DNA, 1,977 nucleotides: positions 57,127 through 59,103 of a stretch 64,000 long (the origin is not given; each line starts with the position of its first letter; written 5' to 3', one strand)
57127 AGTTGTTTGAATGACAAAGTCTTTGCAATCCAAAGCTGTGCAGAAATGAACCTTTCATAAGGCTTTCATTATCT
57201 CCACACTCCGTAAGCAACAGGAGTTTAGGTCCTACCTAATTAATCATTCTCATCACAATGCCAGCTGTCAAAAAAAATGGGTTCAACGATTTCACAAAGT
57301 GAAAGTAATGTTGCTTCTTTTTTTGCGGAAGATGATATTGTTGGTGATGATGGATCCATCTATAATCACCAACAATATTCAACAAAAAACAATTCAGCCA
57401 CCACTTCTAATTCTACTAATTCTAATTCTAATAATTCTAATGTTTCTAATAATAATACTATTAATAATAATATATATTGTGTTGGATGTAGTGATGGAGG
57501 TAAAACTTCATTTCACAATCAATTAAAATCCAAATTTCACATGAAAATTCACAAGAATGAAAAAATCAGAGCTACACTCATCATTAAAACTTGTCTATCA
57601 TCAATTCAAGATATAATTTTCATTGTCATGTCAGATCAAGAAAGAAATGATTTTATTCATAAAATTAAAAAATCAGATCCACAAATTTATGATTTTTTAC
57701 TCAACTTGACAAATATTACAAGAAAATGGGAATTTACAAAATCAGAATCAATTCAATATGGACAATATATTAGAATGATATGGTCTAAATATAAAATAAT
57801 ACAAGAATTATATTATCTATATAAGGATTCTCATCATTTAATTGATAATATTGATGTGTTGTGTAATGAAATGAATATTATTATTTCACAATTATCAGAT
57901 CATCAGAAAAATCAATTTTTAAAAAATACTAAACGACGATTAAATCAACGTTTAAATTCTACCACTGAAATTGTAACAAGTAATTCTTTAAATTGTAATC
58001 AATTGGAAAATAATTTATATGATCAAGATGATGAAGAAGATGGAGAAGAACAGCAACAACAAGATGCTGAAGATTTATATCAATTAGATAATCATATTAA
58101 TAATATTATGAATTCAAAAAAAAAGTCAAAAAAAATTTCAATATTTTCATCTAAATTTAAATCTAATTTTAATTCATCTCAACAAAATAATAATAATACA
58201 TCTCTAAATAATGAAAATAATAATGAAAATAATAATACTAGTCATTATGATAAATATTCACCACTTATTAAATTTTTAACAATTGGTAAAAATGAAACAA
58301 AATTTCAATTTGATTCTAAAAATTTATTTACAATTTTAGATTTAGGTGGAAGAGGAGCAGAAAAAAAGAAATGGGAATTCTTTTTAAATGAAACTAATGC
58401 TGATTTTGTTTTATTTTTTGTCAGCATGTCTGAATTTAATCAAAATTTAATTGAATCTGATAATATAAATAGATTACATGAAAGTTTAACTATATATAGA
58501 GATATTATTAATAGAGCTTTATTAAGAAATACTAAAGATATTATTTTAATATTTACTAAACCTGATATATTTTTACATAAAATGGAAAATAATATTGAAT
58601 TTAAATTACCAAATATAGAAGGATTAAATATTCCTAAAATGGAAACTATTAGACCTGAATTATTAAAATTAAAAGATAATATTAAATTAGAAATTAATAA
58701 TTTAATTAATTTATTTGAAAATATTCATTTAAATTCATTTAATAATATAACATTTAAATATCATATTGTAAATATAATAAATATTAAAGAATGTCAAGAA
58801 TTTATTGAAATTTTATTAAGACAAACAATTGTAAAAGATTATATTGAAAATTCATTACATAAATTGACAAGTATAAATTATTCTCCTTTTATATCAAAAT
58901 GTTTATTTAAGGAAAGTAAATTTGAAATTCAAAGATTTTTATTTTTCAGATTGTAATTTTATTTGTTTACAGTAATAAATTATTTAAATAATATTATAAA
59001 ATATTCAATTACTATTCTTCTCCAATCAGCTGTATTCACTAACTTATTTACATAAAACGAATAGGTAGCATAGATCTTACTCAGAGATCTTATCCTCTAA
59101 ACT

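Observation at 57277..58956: G-alpha-like protein missing the switch-II catalytic glutamine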

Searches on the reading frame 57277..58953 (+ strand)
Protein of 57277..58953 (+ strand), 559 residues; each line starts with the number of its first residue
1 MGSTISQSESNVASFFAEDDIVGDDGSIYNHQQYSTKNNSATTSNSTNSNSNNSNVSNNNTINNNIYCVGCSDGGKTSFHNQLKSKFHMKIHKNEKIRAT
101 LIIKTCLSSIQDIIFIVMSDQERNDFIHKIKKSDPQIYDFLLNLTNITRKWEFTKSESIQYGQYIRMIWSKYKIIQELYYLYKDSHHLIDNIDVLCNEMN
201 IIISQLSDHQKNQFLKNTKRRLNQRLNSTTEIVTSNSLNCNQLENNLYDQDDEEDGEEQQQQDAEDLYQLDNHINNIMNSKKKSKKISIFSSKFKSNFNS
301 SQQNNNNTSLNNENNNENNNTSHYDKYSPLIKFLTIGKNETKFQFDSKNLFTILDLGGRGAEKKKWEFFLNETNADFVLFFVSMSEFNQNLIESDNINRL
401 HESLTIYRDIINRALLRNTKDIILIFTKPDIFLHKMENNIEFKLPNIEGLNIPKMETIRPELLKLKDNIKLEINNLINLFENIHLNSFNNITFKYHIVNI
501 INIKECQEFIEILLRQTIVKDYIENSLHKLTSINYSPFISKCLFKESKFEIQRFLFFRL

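Call 3: search_protein_families(library=pfam, proteins=[window:57277-58953:+], max_evalue=1)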
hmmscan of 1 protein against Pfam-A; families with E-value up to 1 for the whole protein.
window:57277-58953:+ (559 aa): 1 family
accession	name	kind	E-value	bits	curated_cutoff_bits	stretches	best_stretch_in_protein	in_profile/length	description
PF00503.26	G-alpha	-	4.8e-39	134.9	48.8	2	224-512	52-328/333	G-protein alpha subunit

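Call 4: search_solved_structures(query=window:57277-58953:+, max_evalue=1, show_alignments=3)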
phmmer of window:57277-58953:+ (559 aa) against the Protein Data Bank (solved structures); distinct sequences matched with E-value up to 1: 353 (the best 60 are shown).
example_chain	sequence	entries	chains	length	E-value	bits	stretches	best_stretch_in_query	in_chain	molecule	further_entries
6oy9_A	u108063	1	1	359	2.2e-14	56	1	334-504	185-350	Gt-alpha/Gi1-alpha chimera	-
1tad_A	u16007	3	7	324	3.6e-14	55.4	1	334-503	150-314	TRANSDUCIN-ALPHA | TRANSDUCIN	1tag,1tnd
6ne6_A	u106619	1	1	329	5.4e-14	54.8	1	334-440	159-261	G-protein alpha subunit Galpha7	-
7jsn_E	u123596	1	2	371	6.2e-14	54.6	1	335-505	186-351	Guanine nucleotide-binding protein G(t) subunit alpha-1, Guanine nucleotide-binding protei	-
9sh6_E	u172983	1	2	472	1.9e-13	53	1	333-438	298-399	Guanine nucleotide-binding protein alpha-1 subunit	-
8qeg_A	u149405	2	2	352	4e-13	51.9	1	342-449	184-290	Guanine nucleotide-binding protein subunit alpha-11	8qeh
6oij_A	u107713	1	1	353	4e-13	51.9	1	342-449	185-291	Guanine nucleotide-binding protein G(i) subunit alpha-1,Guanine nucleotide-binding protein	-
7xxh_A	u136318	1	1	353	4e-13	51.9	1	342-449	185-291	Guanine nucleotide-binding protein G(11) subunit alpha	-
7rkf_A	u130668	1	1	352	4.1e-13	51.9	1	342-449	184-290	Guanine nucleotide-binding protein subunit alpha-11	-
9p86_A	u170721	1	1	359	4.1e-13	51.9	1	342-449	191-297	Guanine nucleotide-binding protein subunit alpha-11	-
9p87_A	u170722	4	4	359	4.3e-13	51.8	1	342-449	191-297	Guanine nucleotide-binding protein subunit alpha-11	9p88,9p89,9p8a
7sq2_A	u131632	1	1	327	5.3e-13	51.5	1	340-449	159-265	Guanine nucleotide-binding protein G(q) subunit alpha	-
5do9_A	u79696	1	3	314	5.4e-13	51.5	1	340-449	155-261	Guanine nucleotide-binding protein G(q) subunit alpha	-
7dfl_A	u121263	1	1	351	5.7e-13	51.4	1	340-449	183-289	Guanine nucleotide-binding protein G(q) subunit alpha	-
2bcj_Q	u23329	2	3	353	6e-13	51.3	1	340-449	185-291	Guanine nucleotide-binding protein G(i) subunit alpha-1, Guanine nucleotide-binding protei | Guanine nucleotide-binding protein G(i) subunit alpha-1,Guanine nuc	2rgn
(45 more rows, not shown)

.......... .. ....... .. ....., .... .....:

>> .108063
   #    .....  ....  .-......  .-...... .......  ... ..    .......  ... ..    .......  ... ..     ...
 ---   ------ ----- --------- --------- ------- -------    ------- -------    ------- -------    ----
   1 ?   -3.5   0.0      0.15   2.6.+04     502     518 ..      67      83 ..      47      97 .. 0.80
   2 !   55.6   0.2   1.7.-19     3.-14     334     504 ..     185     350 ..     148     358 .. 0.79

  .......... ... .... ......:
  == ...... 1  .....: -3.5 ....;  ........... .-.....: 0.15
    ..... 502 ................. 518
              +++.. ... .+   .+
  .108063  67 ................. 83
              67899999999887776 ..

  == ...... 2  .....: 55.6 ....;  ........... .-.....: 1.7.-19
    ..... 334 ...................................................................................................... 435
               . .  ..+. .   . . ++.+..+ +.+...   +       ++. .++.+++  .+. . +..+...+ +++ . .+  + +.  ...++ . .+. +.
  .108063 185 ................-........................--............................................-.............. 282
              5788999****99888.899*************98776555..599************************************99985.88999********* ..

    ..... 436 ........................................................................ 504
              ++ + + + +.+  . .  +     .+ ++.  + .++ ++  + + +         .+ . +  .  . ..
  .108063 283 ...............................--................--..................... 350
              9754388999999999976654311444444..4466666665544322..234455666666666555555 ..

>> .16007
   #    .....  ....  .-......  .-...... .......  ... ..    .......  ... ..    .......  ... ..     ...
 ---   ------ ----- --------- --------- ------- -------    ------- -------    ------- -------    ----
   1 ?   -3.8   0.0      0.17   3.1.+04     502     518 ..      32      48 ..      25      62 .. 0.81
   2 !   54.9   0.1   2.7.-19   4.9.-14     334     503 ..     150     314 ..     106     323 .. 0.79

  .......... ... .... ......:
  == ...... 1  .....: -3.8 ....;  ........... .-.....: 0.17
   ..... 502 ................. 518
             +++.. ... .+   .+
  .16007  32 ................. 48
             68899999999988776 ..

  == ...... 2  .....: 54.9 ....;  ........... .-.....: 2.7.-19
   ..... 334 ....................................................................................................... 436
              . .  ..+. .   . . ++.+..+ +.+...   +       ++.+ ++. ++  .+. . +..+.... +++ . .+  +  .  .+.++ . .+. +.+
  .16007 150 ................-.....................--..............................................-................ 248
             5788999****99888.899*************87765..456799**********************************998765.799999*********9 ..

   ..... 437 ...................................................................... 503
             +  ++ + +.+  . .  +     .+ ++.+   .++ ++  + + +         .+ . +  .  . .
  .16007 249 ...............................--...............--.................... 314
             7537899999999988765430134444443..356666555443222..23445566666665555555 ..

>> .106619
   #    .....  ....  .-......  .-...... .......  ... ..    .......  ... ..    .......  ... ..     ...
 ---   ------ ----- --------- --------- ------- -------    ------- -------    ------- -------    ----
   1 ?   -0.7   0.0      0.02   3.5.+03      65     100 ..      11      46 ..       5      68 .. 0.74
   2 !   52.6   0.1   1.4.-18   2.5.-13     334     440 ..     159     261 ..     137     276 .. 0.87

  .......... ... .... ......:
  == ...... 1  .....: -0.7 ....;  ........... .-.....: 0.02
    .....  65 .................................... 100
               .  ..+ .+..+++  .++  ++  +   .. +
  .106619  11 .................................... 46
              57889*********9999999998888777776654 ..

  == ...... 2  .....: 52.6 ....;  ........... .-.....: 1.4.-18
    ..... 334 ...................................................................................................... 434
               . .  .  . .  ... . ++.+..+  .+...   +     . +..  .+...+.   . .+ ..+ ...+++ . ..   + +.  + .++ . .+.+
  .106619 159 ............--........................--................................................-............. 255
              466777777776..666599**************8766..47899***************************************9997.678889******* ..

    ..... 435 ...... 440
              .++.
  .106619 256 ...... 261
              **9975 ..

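Call 5: find_homologous_proteins(query=window:57277-58953:+)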
Query window:57277-58953:+ (559 aa): 1 proteins with E <= 0.001 among 8000 candidates.
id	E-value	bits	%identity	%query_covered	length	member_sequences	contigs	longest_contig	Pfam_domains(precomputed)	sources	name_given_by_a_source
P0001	0.0e+0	1210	100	100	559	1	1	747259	PF00503.27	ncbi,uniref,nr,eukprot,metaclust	ncbi:predicted protein [Naegleria gruberi]|uniref:Predicted protein n=1 Tax=Naegleria gruberi TaxID=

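Call 6: list_cluster_members(proteins=[window:57277-58953:+])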
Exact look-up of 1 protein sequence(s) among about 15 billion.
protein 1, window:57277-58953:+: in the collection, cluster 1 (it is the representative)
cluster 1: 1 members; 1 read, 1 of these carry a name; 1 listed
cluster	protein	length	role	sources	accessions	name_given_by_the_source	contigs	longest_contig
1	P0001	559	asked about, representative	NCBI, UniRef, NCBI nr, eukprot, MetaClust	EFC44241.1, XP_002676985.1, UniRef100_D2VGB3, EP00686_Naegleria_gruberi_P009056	predicted protein [Naegleria gruberi] | Predicted protein n=1 Tax=Naegleria gruberi TaxID=5762 RepID=D2VGB3_NAEGR | uncharacterized protein NAEGRDRAFT_67917 [Naegleria gruberi]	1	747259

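Call 22: search_protein_representatives(protein=window:57277-58953:+)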
Query: 559 residues. Proteins with E-value up to 0.001 (for the whole library): 2613; up to 1e-10: 80; up to 1e-30: 2. The best 150 are listed.
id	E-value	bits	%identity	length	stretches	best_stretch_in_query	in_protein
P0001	0.0e+00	1209.9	100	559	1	1-559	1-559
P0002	5.1e-43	163.8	36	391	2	64-357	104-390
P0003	4.4e-21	91.4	32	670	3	339-449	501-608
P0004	4.7e-21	91.3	32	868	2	333-438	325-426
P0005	5.0e-18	81.3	27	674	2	332-470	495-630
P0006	6.6e-17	77.7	34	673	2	335-443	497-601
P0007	3.4e-16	75.3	32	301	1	256-444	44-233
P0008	4.7e-16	74.8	30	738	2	332-454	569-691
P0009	3.4e-15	72.0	31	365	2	305-513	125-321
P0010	5.0e-14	68.2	38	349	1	333-441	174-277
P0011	5.1e-14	68.1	26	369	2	333-443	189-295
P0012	5.6e-14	68.0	34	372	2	346-518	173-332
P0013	8.7e-14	67.4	31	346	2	299-437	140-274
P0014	1.3e-13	66.7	42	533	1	349-440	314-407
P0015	2.1e-13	66.1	30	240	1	334-530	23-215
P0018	4.0e-13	65.2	30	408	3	347-534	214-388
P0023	2.8e-12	62.4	29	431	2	299-529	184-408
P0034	5.6e-12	61.4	32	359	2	333-439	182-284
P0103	2.1e-10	56.2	32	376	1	335-513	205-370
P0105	2.2e-10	56.1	34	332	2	334-452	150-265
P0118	3.5e-10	55.5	31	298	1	276-451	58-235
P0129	4.8e-10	55.0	35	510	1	335-452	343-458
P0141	6.3e-10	54.6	34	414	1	331-448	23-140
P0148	7.1e-10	54.5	32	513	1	330-474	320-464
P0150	7.4e-10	54.4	36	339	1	332-456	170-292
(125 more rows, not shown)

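Call 24: list_cluster_members(proteins=[P0002, P0009, P0012, P0015, P0018, P0023, P0007, P0003])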
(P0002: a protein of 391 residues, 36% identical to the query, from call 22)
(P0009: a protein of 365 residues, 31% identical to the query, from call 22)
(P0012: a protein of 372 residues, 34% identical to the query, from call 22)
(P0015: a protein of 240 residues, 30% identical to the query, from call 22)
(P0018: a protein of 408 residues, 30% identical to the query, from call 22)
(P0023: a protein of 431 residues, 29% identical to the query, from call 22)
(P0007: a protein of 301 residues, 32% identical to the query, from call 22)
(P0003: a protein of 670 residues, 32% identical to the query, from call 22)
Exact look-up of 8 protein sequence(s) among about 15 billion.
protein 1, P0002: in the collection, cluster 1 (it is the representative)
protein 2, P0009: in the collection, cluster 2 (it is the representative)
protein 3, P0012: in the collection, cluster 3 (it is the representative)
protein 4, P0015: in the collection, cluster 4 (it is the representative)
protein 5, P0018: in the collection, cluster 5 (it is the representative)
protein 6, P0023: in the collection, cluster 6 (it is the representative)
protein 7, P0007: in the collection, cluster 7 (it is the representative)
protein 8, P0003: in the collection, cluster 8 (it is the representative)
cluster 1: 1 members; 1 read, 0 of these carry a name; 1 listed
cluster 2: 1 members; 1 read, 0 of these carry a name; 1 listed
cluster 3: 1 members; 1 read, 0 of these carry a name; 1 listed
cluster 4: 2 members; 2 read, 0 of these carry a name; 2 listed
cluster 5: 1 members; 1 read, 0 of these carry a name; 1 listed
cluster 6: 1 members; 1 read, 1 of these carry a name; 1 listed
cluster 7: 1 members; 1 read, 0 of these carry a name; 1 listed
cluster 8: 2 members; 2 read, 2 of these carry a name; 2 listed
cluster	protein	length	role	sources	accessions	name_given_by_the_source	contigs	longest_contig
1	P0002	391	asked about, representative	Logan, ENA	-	-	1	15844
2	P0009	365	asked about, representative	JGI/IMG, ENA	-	-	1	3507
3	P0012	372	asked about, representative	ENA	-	-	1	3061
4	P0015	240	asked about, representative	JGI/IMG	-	-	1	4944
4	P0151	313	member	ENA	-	-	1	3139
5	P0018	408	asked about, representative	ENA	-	-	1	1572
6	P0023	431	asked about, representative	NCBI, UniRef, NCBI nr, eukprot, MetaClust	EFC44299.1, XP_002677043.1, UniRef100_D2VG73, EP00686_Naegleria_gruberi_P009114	predicted protein [Naegleria gruberi] | Predicted protein n=1 Tax=Naegleria gruberi TaxID=5762 RepID=D2VG73_NAEGR | uncharacterized protein NAEGRDRAFT_49275 [Naegleria gruberi]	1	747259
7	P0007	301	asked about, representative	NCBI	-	-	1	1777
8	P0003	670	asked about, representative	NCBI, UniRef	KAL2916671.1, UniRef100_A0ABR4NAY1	hypothetical protein HK105_203785 [Polyrhizophydium stewartii] | Uncharacterized protein n=1 Tax=Polyrhizophydium stewartii TaxID=2732419 ...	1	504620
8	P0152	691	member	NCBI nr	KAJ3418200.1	hypothetical protein HK105_000211 [Polyrhizophydium stewartii]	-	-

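Call 25: find_encoding_contigs(protein=P0002, flank=6000, max_places=4)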
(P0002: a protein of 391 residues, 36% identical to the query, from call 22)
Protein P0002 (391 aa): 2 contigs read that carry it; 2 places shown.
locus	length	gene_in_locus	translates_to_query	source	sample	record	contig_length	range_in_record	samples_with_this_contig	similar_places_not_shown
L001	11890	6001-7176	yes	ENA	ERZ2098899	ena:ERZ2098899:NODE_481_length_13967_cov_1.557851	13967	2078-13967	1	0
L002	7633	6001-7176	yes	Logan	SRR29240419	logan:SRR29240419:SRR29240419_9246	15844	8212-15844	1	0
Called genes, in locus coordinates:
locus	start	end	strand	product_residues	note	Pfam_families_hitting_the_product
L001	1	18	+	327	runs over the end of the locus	PF03942:DTW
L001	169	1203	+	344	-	PF02752:Arrestin_C (faint), PF03643:Vps26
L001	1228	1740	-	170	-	PF00155:Aminotran_1_2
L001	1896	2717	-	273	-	PF00155:Aminotran_1_2, PF00266:Aminotran_5 (weak)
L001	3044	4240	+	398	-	PF00787:PX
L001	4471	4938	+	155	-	PF04727:ELMO_CED12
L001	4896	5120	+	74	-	PF04727:ELMO_CED12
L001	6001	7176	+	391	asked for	PF00503:G-alpha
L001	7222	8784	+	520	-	-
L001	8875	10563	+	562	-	PF16420:ATG7_N, PF00899:ThiF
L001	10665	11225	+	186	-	-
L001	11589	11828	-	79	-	-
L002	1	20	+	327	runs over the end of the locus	PF03942:DTW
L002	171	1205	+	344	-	PF02752:Arrestin_C (faint), PF03643:Vps26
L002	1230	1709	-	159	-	PF00155:Aminotran_1_2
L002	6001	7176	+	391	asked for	PF00503:G-alpha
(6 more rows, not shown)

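Call 37: list_cluster_members(proteins=[P0014, P0105, P0034, P0103, P0129, P0148, P0141, P0150, P0118, P0153])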
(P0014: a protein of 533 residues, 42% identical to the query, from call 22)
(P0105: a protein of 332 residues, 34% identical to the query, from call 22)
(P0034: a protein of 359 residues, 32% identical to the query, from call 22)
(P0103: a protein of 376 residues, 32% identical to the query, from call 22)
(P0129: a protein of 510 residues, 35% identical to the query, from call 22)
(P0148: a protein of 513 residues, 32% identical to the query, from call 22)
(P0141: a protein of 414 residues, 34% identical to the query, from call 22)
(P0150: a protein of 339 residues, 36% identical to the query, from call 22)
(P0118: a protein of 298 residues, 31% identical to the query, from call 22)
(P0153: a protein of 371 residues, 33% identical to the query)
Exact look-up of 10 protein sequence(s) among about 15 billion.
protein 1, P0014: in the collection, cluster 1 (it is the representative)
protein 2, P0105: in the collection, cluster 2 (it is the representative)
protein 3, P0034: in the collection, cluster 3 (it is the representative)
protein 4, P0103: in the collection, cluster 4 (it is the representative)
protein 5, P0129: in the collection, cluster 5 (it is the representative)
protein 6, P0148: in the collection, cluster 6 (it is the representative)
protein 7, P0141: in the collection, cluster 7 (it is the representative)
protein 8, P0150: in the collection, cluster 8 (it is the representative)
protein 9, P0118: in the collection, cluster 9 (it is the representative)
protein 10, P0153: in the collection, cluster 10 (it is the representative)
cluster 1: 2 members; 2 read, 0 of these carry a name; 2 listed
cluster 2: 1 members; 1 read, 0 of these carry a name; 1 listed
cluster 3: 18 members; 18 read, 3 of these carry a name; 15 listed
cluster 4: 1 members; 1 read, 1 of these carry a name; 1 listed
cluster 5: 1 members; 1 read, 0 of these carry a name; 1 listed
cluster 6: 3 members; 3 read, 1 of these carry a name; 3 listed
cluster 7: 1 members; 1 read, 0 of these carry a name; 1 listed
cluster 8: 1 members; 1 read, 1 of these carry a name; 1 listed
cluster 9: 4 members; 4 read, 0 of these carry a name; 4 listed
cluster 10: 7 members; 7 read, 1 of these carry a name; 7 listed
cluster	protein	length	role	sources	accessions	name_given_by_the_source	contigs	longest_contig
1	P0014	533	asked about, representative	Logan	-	-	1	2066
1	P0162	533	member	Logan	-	-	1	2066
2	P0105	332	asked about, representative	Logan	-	-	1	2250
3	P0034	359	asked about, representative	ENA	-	-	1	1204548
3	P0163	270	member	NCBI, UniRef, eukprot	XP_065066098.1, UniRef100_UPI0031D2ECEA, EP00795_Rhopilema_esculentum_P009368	guanine nucleotide-binding protein G(i) subunit alpha-1-like [Rhopilema esculentum] | guanine nucleotide-binding protein G(i) subunit alpha-1-like n=1 Tax=Rhopilema esculentum ... | gene9368-17073_t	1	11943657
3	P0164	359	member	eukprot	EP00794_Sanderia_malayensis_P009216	gene9216-10190_t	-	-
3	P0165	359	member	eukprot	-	Seg3001.3 transcript_id=Seg3001.3/GoldUCD/mRNA.D3Y31 product="Guanine nucleotide-binding ...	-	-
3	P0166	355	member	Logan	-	-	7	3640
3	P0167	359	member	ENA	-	-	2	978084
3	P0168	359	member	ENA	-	-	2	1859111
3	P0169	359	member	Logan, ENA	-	-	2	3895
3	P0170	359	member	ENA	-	-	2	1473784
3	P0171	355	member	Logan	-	-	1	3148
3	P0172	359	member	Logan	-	-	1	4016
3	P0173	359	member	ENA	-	-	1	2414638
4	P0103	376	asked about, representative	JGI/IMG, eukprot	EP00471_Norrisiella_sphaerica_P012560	CAMPEP_0184493088 /NCGR_PEP_ID=MMETSP0113_2-20130426/25071_1 /TAXON_ID=91329 ...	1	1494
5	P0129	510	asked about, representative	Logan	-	-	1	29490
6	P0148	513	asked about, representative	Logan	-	-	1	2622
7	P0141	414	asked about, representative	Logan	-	-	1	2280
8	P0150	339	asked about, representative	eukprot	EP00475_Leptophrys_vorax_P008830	TRINITY_DN15756_c0_g1_i5.p1 TRINITY_DN15756_c0_g1~~TRINITY_DN15756_c0_g1_i5.p1 ORF ...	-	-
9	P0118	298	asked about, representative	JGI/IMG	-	-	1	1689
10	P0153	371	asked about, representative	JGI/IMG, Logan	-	-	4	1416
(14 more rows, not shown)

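Call 50: predict_structure(alignment_id=A2)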
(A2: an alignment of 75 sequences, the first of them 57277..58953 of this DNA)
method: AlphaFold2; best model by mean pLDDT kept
length: 559 residues; sequences in the alignment: 75
mean_pLDDT: 69.8   pTM: 0.68
mean pLDDT of the five models: 69.8, 68.4, 67.4, 67.2, 66.0
residues with pLDDT >= 90: 158; 70-90: 159; 50-70: 71; < 50: 171
segments of 3 or more residues with pLDDT < 50: 1-23, 26-52, 184-199, 221-273, 294-326, 547-559
pLDDT, mean of each block of 10 residues (from residue 1): 41 41 48 42 44 52 91 94 84 73 84 81 78 91 86 86 85 58 44 40 76 67 39 33 38 40 37 51 55 46 37 39 44 84 91 94 91 87 95 92 95 86 96 92 84 76 83 93 91 94 93 88 70 79 66 42
secondary structure, 60 per line:
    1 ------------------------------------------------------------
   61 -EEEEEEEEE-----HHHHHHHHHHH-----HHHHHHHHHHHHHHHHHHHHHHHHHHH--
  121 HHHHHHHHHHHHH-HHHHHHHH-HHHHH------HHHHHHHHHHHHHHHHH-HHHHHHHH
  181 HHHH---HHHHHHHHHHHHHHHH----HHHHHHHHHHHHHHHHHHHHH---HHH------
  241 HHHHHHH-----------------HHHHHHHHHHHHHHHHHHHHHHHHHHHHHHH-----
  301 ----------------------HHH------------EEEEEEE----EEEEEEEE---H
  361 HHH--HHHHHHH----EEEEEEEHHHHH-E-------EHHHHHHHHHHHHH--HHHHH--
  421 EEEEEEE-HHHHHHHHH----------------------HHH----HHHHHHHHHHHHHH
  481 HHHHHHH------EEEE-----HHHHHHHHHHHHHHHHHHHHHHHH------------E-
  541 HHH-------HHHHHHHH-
elements in order: E62-70 H76-86 H92-118 H121-133 H135-142 H144-148 H155-171 H173-184 H188-203 H208-228 H241-247 H265-295 E338-344 E349-356 H360-363 H366-372 E377-383 H384-388 H399-411 H414-418 E421-427 H429-437 H467-487 E494-497 H503-526 H551-558
